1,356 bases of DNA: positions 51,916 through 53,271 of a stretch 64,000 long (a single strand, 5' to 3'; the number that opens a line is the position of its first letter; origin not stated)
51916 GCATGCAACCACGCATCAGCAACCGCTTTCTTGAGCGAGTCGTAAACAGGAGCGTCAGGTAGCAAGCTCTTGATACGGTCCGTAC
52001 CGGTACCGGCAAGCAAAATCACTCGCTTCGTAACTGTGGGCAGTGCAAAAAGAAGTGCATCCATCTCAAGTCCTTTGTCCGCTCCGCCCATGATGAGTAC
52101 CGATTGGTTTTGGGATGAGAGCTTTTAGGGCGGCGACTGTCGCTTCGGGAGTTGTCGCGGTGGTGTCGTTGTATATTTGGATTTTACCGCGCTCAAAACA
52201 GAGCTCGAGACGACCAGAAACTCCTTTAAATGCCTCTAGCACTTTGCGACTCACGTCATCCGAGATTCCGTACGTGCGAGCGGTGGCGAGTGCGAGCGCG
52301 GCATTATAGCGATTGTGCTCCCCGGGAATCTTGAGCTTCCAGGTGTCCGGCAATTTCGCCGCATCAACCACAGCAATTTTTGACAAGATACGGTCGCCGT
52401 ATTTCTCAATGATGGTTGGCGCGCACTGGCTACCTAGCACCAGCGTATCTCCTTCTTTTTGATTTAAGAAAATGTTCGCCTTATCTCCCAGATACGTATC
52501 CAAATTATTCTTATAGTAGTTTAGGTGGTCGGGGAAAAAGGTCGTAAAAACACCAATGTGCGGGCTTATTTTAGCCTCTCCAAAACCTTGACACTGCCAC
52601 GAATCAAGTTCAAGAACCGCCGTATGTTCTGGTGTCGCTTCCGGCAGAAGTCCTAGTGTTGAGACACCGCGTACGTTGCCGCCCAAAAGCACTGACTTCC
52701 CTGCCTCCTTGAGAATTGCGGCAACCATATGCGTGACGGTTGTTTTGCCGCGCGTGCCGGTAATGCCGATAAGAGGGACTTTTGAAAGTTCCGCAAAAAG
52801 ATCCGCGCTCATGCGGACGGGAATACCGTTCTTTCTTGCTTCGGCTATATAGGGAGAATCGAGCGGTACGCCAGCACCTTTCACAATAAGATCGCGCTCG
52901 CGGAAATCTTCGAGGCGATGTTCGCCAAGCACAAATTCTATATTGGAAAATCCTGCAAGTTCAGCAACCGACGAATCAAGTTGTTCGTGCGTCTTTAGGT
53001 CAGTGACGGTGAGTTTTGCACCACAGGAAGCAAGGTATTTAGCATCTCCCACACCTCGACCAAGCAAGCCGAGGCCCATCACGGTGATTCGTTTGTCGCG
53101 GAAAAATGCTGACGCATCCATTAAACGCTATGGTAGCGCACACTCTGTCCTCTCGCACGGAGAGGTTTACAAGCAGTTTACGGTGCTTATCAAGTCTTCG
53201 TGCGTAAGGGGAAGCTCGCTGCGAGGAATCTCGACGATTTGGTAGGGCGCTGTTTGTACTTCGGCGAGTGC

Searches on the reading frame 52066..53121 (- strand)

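Call 67: search_protein_families(library=pfam, proteins=[window:52066-53121:-], max_evalue=0.0001)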
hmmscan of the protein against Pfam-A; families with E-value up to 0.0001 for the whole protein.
window:52066-53121:- (351 aa): 2 families
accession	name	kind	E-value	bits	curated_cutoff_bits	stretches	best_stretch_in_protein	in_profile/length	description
PF08245.18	Mur_ligase_M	-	3.2e-20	73.4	24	1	120-232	1-124/200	Mur ligase middle domain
PF21799.2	MurD-like_N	-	2.3e-09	37.8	27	1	10-102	1-86/88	Mur ligase MurD-like, N-terminal domain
